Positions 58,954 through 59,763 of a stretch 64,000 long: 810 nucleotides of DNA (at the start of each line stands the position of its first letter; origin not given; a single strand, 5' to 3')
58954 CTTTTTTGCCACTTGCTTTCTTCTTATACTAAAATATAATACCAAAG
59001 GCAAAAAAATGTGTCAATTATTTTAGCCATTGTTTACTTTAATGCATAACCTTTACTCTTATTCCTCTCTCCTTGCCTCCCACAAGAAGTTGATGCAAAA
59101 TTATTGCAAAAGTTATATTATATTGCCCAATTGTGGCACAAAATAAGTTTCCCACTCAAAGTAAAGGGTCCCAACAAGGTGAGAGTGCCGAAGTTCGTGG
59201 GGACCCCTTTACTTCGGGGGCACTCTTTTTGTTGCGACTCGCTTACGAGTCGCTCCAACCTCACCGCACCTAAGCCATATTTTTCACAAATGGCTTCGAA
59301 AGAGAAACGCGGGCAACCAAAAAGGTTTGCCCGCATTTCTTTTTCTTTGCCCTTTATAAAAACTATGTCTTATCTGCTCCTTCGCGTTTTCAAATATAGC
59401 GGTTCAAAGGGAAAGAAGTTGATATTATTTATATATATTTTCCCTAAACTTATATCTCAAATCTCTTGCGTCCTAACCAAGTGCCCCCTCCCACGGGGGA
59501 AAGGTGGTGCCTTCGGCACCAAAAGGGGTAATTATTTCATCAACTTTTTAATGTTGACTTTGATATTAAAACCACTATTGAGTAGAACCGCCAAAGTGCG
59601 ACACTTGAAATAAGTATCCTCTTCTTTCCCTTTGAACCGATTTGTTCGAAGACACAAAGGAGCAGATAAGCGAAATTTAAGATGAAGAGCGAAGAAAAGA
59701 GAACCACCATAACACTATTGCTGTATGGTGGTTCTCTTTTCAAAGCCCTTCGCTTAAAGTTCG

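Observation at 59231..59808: Two truncated repeat copies form a ~190-bp imperfect inverted repeat around a 202-bp core with a promoter-like box (possible inverton, foldback element or long-hairpin RNA)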

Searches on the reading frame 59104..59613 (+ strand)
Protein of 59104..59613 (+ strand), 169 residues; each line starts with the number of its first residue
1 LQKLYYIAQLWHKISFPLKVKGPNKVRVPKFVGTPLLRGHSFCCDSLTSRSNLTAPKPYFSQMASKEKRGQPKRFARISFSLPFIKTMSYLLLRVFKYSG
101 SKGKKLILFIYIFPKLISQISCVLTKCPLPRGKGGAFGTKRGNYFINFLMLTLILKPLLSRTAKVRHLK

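Call 10: search_protein_families(library=pfam, proteins=[window:59104-59613:+])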
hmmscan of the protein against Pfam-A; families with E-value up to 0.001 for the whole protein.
window:59104-59613:+ (169 aa): 0 families
